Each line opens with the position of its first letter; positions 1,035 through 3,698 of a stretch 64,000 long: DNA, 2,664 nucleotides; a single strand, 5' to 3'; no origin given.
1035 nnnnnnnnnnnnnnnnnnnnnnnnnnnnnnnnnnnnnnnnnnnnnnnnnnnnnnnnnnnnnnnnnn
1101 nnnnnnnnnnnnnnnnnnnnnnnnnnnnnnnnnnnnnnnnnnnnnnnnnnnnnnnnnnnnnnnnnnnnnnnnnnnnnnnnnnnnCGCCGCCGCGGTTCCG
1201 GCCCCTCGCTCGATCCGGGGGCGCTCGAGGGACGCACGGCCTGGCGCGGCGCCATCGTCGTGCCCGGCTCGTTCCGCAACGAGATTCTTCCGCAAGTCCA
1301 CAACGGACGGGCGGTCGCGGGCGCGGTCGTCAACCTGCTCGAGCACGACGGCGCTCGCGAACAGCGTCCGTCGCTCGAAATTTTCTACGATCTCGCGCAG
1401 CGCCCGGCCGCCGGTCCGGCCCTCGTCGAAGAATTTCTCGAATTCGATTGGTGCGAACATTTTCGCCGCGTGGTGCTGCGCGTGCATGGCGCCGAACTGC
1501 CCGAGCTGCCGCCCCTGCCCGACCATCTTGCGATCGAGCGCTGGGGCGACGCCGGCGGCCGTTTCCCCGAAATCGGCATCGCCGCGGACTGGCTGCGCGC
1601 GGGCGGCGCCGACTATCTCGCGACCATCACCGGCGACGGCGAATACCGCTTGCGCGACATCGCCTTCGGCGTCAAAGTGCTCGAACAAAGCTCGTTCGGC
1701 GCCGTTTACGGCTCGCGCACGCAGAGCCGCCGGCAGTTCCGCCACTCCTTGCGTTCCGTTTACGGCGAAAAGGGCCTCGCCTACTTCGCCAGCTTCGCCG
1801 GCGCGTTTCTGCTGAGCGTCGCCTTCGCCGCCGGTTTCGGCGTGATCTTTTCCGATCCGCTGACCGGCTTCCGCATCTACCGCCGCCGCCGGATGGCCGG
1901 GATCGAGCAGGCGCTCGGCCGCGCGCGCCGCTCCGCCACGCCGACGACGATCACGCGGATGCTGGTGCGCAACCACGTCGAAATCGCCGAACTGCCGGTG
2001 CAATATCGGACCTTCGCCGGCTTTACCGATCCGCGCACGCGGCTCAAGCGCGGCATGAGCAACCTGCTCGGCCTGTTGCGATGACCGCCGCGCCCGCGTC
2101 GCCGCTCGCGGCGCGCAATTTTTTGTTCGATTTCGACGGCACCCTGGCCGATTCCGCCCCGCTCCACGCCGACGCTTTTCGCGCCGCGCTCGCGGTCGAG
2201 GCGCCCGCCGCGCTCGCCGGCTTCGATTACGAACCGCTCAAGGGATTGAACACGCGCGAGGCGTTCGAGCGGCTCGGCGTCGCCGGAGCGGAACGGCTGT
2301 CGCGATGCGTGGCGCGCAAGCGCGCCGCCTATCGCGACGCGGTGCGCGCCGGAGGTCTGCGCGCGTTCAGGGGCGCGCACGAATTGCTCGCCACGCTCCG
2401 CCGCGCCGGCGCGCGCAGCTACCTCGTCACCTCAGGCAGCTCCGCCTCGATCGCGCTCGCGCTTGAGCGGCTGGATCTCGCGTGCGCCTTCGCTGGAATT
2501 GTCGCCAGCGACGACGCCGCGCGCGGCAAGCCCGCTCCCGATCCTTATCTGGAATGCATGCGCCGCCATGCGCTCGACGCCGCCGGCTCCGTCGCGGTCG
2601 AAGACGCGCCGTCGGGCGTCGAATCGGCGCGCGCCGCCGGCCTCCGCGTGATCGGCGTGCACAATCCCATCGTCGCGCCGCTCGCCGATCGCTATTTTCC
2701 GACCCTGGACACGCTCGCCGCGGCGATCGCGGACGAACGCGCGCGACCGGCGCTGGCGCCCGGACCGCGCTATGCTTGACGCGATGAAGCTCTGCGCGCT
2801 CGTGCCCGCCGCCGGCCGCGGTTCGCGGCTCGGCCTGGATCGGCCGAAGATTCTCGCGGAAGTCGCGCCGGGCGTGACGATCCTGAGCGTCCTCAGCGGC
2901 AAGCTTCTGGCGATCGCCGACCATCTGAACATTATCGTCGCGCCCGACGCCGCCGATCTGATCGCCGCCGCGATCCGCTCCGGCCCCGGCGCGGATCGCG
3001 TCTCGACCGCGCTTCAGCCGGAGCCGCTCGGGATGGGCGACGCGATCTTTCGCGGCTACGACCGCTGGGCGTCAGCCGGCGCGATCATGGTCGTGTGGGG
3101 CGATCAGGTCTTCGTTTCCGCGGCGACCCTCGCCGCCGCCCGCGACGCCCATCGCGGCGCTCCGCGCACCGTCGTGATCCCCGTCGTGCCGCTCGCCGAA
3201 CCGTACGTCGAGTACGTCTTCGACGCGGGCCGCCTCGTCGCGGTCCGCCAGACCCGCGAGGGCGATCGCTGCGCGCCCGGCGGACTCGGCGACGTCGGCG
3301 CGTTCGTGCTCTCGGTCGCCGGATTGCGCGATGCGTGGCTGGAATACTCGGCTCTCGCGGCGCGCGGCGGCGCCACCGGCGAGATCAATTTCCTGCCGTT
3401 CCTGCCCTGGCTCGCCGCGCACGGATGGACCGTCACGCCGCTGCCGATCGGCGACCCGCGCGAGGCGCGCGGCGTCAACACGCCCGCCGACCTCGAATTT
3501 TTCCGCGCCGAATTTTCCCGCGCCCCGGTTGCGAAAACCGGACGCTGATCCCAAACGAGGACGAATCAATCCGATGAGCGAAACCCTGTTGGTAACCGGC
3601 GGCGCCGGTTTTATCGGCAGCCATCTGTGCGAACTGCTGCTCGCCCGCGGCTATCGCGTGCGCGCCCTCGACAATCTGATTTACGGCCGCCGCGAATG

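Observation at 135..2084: Chimeric CofD/YvcK-like phosphotransferase fused to the C-terminal half of a GT2 glycosyltransferase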

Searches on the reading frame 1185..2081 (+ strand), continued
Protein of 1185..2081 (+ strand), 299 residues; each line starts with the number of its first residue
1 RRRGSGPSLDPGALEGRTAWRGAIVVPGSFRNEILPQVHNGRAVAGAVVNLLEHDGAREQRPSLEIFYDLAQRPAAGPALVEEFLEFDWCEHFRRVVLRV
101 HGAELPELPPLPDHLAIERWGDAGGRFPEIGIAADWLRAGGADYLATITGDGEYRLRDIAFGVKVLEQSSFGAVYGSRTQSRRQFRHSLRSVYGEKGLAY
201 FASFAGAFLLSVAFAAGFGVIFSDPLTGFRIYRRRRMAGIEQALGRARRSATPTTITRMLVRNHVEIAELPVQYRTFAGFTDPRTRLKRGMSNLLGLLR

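Call 54: find_encoding_contigs(protein=P0254, flank=8000, max_places=2)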
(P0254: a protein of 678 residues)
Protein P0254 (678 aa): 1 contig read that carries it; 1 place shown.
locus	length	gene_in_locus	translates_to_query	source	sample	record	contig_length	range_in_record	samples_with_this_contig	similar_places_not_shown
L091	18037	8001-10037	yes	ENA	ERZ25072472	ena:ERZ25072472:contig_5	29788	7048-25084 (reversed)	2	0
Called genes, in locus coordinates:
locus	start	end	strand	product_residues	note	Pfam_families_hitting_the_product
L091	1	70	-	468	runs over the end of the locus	PF00860:Xan_ur_permease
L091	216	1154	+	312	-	PF00551:Formyl_trans_N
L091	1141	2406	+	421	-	-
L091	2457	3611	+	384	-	-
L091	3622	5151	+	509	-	PF03062:MBOAT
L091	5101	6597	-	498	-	PF00884:Sulfatase, PF01663:Phosphodiest (faint), PF16347:SGSH_C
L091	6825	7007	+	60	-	-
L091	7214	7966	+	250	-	PF00657:Lipase_GDSL, PF13472:Lipase_GDSL_2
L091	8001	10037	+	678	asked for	PF01933:CofD, PF00535:Glycos_transf_2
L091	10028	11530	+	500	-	PF04055:Radical_SAM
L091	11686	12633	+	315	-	PF13489:Methyltransf_23, PF07021:MetW (weak), PF13847:Methyltransf_31 (weak), PF08241:Methyltransf_11, PF08242:Methyltransf_12, PF13649:Methyltransf_25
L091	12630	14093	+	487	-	PF00702:Hydrolase, PF12710:HAD (weak), PF13419:HAD_2, PF00483:NTP_transferase (weak), PF01128:IspD, PF12804:NTP_transf_3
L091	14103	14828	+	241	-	PF00535:Glycos_transf_2, PF13641:Glyco_tranf_2_3 (weak)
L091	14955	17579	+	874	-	-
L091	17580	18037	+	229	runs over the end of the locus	PF01209:Ubie_methyltran, PF13489:Methyltransf_23, PF08241:Methyltransf_11, PF08242:Methyltransf_12, PF13649:Methyltransf_25, PF13847:Methyltransf_31 (faint)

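Call 65: list_cluster_members(proteins=[P0213, P0219, P0226, P0254, P0209, P0225, P0192, P0204, P0256])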
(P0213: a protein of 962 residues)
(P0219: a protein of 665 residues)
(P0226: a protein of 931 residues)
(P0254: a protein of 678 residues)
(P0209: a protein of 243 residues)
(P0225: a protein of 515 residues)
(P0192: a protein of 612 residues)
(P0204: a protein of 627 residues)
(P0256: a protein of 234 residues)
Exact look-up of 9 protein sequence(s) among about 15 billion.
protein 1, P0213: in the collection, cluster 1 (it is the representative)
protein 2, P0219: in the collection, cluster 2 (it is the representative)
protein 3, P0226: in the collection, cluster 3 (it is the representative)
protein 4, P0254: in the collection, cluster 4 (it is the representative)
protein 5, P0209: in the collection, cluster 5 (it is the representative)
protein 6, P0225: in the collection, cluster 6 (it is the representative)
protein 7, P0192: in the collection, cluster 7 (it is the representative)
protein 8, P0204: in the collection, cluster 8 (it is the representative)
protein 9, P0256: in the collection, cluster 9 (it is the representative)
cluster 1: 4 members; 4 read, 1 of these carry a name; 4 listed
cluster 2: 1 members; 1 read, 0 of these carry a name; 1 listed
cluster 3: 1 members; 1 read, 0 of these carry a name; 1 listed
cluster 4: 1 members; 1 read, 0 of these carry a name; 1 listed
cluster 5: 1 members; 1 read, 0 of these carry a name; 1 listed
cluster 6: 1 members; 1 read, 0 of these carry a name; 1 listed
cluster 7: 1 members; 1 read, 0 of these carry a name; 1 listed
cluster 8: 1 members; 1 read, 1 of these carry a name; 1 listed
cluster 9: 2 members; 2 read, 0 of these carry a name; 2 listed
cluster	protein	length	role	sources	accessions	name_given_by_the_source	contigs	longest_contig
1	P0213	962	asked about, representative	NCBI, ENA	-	-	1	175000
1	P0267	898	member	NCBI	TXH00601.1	MAG: glycosyltransferase, partial [Candidatus Moraniibacteriota bacterium]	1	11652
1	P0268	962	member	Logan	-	-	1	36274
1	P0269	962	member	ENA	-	-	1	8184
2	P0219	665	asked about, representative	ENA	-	-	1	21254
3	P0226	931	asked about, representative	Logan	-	-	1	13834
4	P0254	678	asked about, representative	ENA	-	-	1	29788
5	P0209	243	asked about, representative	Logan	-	-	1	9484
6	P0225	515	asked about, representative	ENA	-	-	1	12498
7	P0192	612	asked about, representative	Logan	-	-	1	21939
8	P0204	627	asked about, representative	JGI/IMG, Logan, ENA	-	2-phospho-L-lactate transferase/gluconeogenesis factor (CofD/UPF0052 family)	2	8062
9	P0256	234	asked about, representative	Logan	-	-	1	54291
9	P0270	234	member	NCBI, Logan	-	-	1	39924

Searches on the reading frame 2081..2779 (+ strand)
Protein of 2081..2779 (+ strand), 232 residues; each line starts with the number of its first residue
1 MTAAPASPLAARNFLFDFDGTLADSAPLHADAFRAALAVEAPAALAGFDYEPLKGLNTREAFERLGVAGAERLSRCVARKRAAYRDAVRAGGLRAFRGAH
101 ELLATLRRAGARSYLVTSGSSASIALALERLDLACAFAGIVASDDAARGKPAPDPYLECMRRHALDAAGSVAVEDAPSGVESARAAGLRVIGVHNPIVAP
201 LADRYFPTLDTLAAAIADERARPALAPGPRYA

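Call 3: search_protein_families(library=pfam, proteins=[window:2081-2779:+], max_evalue=0.1)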
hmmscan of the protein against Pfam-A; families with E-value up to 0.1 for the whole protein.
window:2081-2779:+ (232 aa): 5 families
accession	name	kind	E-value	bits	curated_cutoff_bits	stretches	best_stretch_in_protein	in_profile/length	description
PF13419.12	HAD_2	-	2.1e-31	109.8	23.8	1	15-193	2-178/178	Haloacid dehalogenase-like hydrolase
PF00702.32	Hydrolase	-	1.1e-23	85.1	26.4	1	13-187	3-191/191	haloacid dehalogenase-like hydrolase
PF12710.13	HAD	-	1.6e-09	38.9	27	1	15-143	2-146/189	haloacid dehalogenase-like hydrolase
PF13242.12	Hydrolase_like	-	1.3e-05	25.4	22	1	148-194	2-49/75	HAD-hyrolase-like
PF13344.12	Hydrolase_6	-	0.00012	22.5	27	1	94-147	14-70/101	Haloacid dehalogenase-like hydrolase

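Call 4: search_protein_families(library=ncbifam, proteins=[window:2081-2779:+], max_evalue=0.1)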
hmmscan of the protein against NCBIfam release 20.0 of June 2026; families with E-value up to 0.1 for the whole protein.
window:2081-2779:+ (232 aa): 34 families (the best 25 are shown)
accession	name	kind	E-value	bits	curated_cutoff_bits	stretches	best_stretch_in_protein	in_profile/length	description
TIGR02009.1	PGMB-YQAB-SF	subfamily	1.8e-24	87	153.35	1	13-193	3-186/186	beta-phosphoglucomutase family hydrolase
NF008610.0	PRK11587.1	equivalog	3.2e-21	75.7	282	2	87-212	76-200/219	sugar phosphatase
NF053653.1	InDiPhoBT2121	equivalog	8.1e-21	74.6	245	1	13-195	3-188/216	inorganic diphosphatase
TIGR01449.2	PGP_bact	equivalog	2.8e-20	72.8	180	1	15-194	2-185/213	phosphoglycolate phosphatase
TIGR01990.1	bPGM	equivalog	2.6e-19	69.9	189.4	1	12-193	2-186/187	beta-phosphoglucomutase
NF008000.0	PRK10725.1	equivalog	1.2e-16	61.3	215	1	14-194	8-186/188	fructose-1-phosphate/6-phosphogluconate phosphatase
TIGR01454.1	AHBA_synth_RP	hypoth_equivalog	4.7e-15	55.8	246.65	1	15-192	2-173/205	AHBA synthesis associated protein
TIGR01509.1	HAD-SF-IA-v3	subfamily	1.3e-14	54.7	29.4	1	82-193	53-154/154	HAD-IA family hydrolase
NF009694.0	PRK13222.1-1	equivalog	2.2e-14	53.4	415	1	82-193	99-210/252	phosphoglycolate phosphatase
NF008087.0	PRK10826.1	equivalog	2.8e-14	53.3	191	1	95-195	93-193/222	hexitol phosphatase HxpB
TIGR03351.1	PhnX-like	hypoth_equivalog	4.4e-14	53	218.9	1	16-193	6-190/220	phosphonatase-like hydrolase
NF009695.0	PRK13222.1-2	equivalog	1.1e-13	51.2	225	1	93-193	93-193/226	phosphoglycolate phosphatase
NF009697.0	PRK13222.1-4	equivalog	1.2e-13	50.9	327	1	11-193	7-193/232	phosphoglycolate phosphatase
TIGR02253.1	CTE7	subfamily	1.3e-13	51.2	169.75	1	12-191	3-192/221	TIGR02253 family HAD-type hydrolase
NF009804.0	PRK13288.1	equivalog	2.6e-13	49.9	218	1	13-195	5-183/215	pyrophosphatase PpaX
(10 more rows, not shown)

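Call 58: search_solved_structures(query=window:2081-2776:+, max_evalue=1e-8)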
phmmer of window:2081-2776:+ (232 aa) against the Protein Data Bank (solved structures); distinct sequences matched with E-value up to 1e-8: 32.
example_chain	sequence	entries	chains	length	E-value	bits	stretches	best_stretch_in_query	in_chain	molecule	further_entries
3qu2_A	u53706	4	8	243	1.5e-13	54.3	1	13-213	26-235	INORGANIC PYROPHOSPHATASE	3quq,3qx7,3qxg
6w04_A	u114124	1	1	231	2.5e-13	53.6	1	14-196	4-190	HAD hydrolase, family IA, variant 3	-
3r9k_A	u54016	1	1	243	3.3e-13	53.2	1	13-213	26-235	Putative beta-phosphoglucomutase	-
3quc_A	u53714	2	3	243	4.9e-13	52.6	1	13-213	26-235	INORGANIC PYROPHOSPHATASE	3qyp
3qub_A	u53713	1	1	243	5.6e-13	52.4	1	13-212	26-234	INORGANIC PYROPHOSPHATASE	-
3qu5_A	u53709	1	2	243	7.5e-13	52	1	13-213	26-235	INORGANIC PYROPHOSPHATASE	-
3qu7_A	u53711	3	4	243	7.6e-13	52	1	13-213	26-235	INORGANIC PYROPHOSPHATASE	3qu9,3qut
3l5k_A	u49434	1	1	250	1.3e-12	51.2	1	3-194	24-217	Haloacid dehalogenase-like hydrolase domain-containing protein 1A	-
3qu4_A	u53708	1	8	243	2e-12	50.6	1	13-213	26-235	INORGANIC PYROPHOSPHATASE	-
9m7l_A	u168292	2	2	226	2.4e-12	50.4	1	9-194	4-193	Pseudouridine-5'-phosphatase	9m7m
6hdi_A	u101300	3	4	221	8.8e-12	48.5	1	14-196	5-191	Beta-phosphoglucomutase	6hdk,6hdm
1lvh_A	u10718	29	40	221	1.2e-11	48.1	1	14-196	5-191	beta-phosphoglucomutase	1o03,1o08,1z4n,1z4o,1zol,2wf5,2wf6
6hdh_A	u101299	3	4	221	1.2e-11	48.1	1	14-196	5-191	Beta-phosphoglucomutase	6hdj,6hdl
6h8y_A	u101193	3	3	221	1.2e-11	48.1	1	14-196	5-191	Beta-phosphoglucomutase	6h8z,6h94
5olw_A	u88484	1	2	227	1.3e-11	48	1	14-196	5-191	Beta-phosphoglucomutase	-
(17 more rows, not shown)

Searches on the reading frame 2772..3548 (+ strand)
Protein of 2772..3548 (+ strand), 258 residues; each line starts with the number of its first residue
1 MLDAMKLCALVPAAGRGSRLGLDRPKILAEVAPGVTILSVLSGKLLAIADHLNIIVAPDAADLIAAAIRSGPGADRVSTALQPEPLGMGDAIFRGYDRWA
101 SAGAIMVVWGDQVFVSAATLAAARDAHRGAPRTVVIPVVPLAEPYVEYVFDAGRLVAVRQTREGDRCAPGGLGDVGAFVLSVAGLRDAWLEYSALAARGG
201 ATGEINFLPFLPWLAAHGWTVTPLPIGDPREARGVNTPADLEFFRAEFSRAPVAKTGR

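Call 3: search_protein_families(library=pfam, proteins=[window:2772-3548:+], max_evalue=0.1)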
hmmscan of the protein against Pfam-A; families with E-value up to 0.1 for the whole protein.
window:2772-3548:+ (258 aa): 3 families
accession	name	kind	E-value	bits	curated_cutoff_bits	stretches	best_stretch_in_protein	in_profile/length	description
PF12804.13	NTP_transf_3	-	1.2e-10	42.2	27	1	9-140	1-124/160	MobA-like NTP transferase domain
PF01128.25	IspD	-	0.00075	19.8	27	1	8-60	2-55/221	2-C-methyl-D-erythritol 4-phosphate cytidylyltransferase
PF00483.29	NTP_transferase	-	0.016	15.2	21.2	1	13-142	6-141/245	Nucleotidyl transferase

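Call 4: search_protein_families(library=ncbifam, proteins=[window:2772-3548:+], max_evalue=0.1)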
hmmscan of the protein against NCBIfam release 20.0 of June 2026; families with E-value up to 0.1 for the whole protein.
window:2772-3548:+ (258 aa): 16 families
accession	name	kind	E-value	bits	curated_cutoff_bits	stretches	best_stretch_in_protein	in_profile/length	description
NF010933.0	PRK14353.1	equivalog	2.3e-13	49.6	505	1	5-163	4-161/453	bifunctional UDP-N-acetylglucosamine diphosphorylase/glucosamine-1-phosphate N-acetyltransferase GlmU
NF010932.0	PRK14352.1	equivalog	4.5e-11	42.1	611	1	6-247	6-246/488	bifunctional UDP-N-acetylglucosamine diphosphorylase/glucosamine-1-phosphate N-acetyltransferase GlmU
NF010936.0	PRK14356.1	equivalog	1.6e-09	37.3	666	1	6-243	5-238/456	bifunctional UDP-N-acetylglucosamine diphosphorylase/glucosamine-1-phosphate N-acetyltransferase GlmU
TIGR01173.1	glmU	equivalog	1.7e-09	37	366.85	1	9-144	3-132/452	bifunctional UDP-N-acetylglucosamine diphosphorylase/glucosamine-1-phosphate N-acetyltransferase GlmU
NF010935.0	PRK14355.1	equivalog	8.1e-09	34.6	718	1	6-146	3-140/459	bifunctional UDP-N-acetylglucosamine diphosphorylase/glucosamine-1-phosphate N-acetyltransferase GlmU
NF010934.1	PRK14354.1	equivalog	8.5e-09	34.4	450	1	8-134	1-122/447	bifunctional UDP-N-acetylglucosamine diphosphorylase/glucosamine-1-phosphate N-acetyltransferase GlmU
NF006986.0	PRK09451.1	equivalog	2.6e-07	29.9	725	1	5-130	4-124/456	bifunctional UDP-N-acetylglucosamine diphosphorylase/glucosamine-1-phosphate N-acetyltransferase GlmU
NF010937.0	PRK14357.1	equivalog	6.3e-06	25.3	658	1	9-144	3-131/448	bifunctional UDP-N-acetylglucosamine diphosphorylase/glucosamine-1-phosphate N-acetyltransferase GlmU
NF041313.1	UDPGP_AglF_Halo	equivalog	3.2e-05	23.5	400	1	9-151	3-145/234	UTP--glucose-1-phosphate uridylyltransferase AglF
NF010940.0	PRK14360.1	equivalog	0.00022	19.9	602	1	11-144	6-136/452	bifunctional UDP-N-acetylglucosamine diphosphorylase/glucosamine-1-phosphate N-acetyltransferase GlmU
TIGR03992.1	Arch_glmU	subfamily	0.00068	18.6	292.1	1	9-181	3-169/393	bifunctional sugar-1-phosphate nucleotidylyltransferase/acetyltransferase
TIGR01208.1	rmlA_long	equivalog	0.0017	17.3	320.25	1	9-116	2-112/353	glucose-1-phosphate thymidylyltransferase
TIGR00453.1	ispD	equivalog_domain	0.0021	17.5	181.3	1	8-66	1-60/219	2-C-methyl-D-erythritol 4-phosphate cytidylyltransferase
TIGR03310.1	matur_MocA_YgfJ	equivalog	0.0022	18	186.45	1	9-139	2-127/188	molybdenum cofactor cytidylyltransferase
NF045782.1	NicBOxredNboR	equivalog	0.0028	17.4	260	1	5-129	7-126/206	nicotine blue oxidoreductase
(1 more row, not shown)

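Call 56: search_solved_structures(query=window:2772-3545:+, max_evalue=0.001)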
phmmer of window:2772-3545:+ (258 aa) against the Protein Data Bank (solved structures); distinct sequences matched with E-value up to 0.001: 11.
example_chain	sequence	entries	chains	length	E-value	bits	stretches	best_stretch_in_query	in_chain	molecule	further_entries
2qkx_A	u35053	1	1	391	3.9e-10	42.9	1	9-254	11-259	Bifunctional protein glmU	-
3d8v_A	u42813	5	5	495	6e-10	42.3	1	9-254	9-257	Bifunctional protein glmU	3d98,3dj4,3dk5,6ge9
3spt_A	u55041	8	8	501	6.2e-10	42.3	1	9-254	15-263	Bifunctional protein glmU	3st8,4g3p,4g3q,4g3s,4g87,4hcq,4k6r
3foq_A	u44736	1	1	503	6.2e-10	42.2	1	9-254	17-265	Bifunctional protein glmU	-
1fwy_A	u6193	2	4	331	4.1e-07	33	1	8-128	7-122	UDP-N-ACETYLGLUCOSAMINE PYROPHOSPHORYLASE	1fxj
1hv9_A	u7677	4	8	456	4.9e-07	32.7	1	8-128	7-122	UDP-N-ACETYLGLUCOSAMINE PYROPHOSPHORYLASE | Bifunctional protein glmU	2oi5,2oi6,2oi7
4fce_A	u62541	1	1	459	1.8e-06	30.9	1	7-244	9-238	Bifunctional protein GlmU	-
3fww_A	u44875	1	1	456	1.9e-06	30.8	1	7-244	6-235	Bifunctional protein glmU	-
2v0h_A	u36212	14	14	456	0.00011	25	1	6-243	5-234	BIFUNCTIONAL PROTEIN GLMU | GLUCOSAMINE-1-PHOSPHATE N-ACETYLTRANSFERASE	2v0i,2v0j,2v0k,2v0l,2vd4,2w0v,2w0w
9mh4_A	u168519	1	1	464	0.00036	23.4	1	8-128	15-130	Bifunctional protein GlmU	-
8cu9_A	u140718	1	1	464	0.00089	22.1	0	8-180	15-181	Bifunctional UDP-N-acetylglucosamine diphosphorylase/glucosamine-1-phosphate N-acetyltrans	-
